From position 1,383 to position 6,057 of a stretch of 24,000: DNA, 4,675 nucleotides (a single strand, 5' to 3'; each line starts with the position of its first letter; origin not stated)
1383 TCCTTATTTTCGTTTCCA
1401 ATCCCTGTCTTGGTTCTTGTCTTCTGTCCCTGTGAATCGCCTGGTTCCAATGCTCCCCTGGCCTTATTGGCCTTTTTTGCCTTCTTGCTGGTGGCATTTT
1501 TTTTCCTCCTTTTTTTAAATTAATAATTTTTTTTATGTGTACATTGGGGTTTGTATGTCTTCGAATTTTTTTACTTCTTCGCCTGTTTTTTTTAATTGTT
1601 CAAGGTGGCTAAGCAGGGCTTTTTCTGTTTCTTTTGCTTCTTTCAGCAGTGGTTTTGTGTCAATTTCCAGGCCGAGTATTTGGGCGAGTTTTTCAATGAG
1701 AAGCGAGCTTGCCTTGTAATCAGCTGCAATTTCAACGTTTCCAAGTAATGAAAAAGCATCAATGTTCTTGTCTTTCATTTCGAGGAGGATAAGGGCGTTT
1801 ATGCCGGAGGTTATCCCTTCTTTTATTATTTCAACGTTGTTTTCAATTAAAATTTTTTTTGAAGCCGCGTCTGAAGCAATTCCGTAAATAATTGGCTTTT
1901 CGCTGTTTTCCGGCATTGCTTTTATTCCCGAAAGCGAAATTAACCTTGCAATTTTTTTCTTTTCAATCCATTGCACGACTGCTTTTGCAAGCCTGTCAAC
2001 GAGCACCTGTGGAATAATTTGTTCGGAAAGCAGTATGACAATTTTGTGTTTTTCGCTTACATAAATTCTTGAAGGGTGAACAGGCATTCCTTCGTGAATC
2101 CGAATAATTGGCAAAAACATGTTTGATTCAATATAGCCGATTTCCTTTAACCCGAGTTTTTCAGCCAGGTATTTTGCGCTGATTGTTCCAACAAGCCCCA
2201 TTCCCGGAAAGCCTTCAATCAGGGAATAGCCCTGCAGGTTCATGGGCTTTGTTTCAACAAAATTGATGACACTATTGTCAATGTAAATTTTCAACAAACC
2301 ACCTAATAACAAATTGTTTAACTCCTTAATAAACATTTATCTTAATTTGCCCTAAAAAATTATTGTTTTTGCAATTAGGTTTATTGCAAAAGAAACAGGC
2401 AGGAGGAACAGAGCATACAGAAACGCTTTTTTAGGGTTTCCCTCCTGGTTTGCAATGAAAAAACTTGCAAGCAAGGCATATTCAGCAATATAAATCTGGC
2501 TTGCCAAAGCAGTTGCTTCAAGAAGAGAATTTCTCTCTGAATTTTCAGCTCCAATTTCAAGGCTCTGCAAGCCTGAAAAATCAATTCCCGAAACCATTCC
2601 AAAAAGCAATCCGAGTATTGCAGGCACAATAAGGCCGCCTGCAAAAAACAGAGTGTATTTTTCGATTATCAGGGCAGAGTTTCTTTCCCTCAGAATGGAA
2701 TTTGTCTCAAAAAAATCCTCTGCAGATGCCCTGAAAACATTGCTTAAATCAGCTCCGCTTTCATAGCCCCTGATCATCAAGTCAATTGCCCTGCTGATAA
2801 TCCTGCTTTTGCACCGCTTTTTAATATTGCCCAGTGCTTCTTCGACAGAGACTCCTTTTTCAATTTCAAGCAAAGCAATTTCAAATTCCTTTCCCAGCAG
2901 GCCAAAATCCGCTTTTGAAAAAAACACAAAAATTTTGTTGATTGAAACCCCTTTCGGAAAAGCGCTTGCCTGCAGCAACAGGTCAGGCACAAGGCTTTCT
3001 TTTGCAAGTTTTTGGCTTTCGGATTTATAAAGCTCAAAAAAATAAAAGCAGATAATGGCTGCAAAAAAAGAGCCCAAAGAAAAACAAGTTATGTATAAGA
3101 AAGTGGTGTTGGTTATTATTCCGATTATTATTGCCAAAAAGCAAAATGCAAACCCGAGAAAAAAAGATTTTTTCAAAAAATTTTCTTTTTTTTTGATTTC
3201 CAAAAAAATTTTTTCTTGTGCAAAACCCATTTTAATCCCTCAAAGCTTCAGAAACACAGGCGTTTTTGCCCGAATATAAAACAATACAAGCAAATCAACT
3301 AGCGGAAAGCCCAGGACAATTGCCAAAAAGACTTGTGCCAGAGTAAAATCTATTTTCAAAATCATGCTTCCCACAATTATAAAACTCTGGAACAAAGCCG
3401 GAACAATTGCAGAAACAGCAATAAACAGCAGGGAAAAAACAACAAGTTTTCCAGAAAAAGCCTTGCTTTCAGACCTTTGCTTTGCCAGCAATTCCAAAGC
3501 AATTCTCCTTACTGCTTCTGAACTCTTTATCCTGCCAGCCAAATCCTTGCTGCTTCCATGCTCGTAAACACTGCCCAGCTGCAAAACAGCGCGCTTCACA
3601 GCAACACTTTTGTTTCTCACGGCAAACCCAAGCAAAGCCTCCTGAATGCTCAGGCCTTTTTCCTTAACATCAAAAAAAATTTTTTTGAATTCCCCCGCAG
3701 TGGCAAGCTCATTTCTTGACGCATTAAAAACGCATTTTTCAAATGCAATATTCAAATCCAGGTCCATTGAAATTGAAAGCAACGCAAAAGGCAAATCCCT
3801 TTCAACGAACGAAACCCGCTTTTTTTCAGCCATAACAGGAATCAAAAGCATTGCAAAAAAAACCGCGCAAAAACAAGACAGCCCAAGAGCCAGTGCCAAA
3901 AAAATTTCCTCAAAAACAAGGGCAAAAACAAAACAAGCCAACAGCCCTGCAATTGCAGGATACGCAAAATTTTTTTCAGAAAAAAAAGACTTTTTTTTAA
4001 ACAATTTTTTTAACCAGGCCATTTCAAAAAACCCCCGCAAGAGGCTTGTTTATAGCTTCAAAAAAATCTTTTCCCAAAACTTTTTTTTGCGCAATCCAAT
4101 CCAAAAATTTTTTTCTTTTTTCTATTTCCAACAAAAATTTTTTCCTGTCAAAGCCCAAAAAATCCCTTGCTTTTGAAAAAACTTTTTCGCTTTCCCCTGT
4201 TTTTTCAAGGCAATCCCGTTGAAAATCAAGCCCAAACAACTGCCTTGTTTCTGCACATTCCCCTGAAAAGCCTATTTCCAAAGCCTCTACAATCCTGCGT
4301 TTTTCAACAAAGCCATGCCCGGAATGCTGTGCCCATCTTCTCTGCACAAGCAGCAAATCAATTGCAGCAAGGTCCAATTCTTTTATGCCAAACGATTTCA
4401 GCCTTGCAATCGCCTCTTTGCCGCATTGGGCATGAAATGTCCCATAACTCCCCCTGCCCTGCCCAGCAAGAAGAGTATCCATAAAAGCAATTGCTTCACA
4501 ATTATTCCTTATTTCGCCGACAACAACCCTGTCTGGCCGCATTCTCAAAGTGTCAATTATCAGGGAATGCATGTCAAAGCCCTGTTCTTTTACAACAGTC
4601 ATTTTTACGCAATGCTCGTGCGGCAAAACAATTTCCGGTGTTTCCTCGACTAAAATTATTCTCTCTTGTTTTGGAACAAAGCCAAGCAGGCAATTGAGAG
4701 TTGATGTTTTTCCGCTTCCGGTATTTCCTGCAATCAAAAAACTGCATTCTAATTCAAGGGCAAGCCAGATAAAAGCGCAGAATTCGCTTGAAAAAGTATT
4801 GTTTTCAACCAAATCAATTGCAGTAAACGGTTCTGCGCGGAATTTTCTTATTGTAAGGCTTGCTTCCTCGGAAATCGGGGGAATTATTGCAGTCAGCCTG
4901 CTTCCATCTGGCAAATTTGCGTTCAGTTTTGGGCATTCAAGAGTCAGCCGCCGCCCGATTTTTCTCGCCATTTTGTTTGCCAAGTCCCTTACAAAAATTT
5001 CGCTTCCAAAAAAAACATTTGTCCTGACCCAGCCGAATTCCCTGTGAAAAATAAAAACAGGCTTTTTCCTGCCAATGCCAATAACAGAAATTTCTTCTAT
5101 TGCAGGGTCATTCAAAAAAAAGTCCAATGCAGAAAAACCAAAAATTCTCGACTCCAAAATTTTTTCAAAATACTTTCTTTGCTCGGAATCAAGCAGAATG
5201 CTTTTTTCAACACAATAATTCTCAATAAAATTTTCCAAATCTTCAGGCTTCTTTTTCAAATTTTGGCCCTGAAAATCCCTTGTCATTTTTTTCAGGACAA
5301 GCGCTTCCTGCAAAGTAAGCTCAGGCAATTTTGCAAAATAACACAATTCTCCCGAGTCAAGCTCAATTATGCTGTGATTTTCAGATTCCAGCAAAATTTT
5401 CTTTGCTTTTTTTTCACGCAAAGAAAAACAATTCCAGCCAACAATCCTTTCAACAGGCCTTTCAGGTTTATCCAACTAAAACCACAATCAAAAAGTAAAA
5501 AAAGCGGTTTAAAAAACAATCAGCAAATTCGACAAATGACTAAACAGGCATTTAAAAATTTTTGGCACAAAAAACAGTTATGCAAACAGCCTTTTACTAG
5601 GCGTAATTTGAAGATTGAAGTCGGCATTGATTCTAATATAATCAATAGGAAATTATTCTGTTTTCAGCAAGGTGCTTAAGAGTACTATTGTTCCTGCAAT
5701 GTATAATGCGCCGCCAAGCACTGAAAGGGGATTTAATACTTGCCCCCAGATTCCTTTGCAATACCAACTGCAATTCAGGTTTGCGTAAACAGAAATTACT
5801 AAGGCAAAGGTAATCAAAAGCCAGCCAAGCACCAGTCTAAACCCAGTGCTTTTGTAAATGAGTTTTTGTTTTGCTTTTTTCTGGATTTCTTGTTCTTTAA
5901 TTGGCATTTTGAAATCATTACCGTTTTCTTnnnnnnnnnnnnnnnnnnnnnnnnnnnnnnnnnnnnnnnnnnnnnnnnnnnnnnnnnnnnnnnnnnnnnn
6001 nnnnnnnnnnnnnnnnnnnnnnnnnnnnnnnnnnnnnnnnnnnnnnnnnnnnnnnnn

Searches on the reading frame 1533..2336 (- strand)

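Call 6: search_protein_families(library=pfam, proteins=[window:1533-2336:-], max_evalue=0.01)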
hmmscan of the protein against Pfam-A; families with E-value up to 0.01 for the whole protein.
window:1533-2336:- (267 aa): 2 families
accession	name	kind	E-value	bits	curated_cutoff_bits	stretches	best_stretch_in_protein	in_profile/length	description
PF09754.15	PAC2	-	1.5e-41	143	25.8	1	39-241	1-211/215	PAC2 family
PF08826.15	DMPK_coil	-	0.006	17.1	22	0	208-256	11-59/61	DMPK coiled coil domain like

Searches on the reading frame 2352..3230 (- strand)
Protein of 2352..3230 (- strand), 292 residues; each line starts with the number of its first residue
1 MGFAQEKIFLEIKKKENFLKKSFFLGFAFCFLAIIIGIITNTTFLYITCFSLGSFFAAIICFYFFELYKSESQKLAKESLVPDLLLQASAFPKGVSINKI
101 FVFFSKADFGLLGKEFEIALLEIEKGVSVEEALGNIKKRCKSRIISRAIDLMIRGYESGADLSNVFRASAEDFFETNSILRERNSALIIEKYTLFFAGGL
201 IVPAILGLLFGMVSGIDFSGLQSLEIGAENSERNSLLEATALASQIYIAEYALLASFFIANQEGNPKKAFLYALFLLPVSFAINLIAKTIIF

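Call 6: search_protein_families(library=pfam, proteins=[window:2352-3230:-], max_evalue=0.01)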
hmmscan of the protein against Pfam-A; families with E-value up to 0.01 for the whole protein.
window:2352-3230:- (292 aa): 1 family
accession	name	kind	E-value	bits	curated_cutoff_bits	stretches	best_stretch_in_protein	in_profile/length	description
PF00482.28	T2SSF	-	1.7e-11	44.6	25.2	1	93-208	11-123/125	Type II secretion system (T2SS), protein F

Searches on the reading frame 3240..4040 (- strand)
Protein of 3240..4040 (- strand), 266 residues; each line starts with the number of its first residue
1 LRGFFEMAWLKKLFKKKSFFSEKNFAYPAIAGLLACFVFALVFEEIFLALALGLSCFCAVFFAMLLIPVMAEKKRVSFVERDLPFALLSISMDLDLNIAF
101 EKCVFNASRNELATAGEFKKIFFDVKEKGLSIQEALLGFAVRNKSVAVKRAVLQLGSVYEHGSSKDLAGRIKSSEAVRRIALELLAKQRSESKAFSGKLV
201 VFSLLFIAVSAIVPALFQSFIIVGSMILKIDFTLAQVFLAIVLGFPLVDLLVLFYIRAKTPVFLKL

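Call 6: search_protein_families(library=pfam, proteins=[window:3240-4040:-], max_evalue=0.01)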
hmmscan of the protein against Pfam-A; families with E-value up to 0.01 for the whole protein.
window:3240-4040:- (266 aa): 1 family
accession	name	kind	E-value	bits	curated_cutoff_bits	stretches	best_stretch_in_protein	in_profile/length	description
PF01769.21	MgtE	-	0.0026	18.5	27.6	0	30-70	50-91/125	Divalent cation transporter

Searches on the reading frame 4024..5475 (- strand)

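Call 6: search_protein_families(library=pfam, proteins=[window:4024-5475:-], max_evalue=0.01)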
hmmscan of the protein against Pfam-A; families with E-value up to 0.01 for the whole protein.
window:4024-5475:- (483 aa): 2 families
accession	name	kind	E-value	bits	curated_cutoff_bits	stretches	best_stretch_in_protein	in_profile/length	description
PF00437.27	T2SSE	-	1.1e-30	107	24.9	1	163-379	47-276/370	Type II/IV secretion system protein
PF00005.33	ABC_tran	-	0.0073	17.4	25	0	247-278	15-46/137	ABC transporter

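Call 47: search_protein_families(library=ncbifam, proteins=[window:4024-5475:-], max_evalue=0.001)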
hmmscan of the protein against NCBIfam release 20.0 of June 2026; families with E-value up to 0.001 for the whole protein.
window:4024-5475:- (483 aa): 20 families
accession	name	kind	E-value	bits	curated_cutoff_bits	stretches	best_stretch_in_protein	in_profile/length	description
NF058587.1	archaellum_moto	equivalog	3.5e-61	207.5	550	1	74-475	107-514/527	archaellum flagellar ATPase motor FlaI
TIGR03819.1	heli_sec_ATPase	hypoth_equivalog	3.1e-50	171.3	373.15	1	76-364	17-302/340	TadA family conjugal transfer-associated ATPase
TIGR02788.1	VirB11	equivalog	2.6e-39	135.1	249.95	2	232-363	133-266/308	P-type DNA transfer ATPase VirB11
NF053672.1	bindosome_BasE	exception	2.8e-37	128.6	1000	1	100-467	126-495/512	bindosome assembly system ATPase subunit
TIGR02782.1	TrbB_P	equivalog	2.4e-31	109.2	304.55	1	161-362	53-255/303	P-type conjugative transfer ATPase TrbB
NF010469.0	PRK13894.1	subfamily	2.8e-27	95.9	508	1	169-362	74-267/320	conjugal transfer ATPase TrbB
NF010475.0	PRK13900.1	equivalog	4.8e-24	85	389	1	231-361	148-281/333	type IV secretion system ATPase VirB11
NF010425.0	PRK13851.1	equivalog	3.9e-22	78.6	461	1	232-359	151-280/344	type IV secretion system protein VirB11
NF010407.0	PRK13833.1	subfamily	6.5e-21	75.1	499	1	179-361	79-261/323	conjugal transfer protein TrbB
NF041000.1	ATPase_ComGA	equivalog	1e-18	67.3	300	1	240-372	125-255/267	competence type IV pilus ATPase ComGA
NF007755.0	PRK10436.1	equivalog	3.1e-12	45.9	617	1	246-379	222-353/465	type II secretion system protein GspE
TIGR02538.1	type_IV_pilB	equivalog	2.6e-11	42.8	675.65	1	247-383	320-453/564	type IV-A pilus assembly ATPase PilB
TIGR01420.1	pilT_fam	subfamily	1.1e-10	41.3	319.1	1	246-359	125-239/343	PilT/PilU family type 4a pilus ATPase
TIGR02533.1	type_II_gspE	equivalog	1.8e-09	36.8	630.25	1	246-379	246-377/486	type II secretion system ATPase GspE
NF053534.1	T4PilAsmATPsTfpB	equivalog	2.5e-09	36.1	850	1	246-371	339-461/584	type IV pilus assembly ATPase TfpB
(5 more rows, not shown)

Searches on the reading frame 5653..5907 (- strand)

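Call 6: search_protein_families(library=pfam, proteins=[window:5653-5907:-], max_evalue=0.01)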
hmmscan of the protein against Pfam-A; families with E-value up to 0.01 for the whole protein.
window:5653-5907:- (84 aa): 1 family
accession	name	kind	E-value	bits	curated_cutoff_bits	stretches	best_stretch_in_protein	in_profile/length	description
PF12420.13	DUF3671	-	0.00076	19.5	34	1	5-79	143-200/223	Fam-L, Fam-M like protein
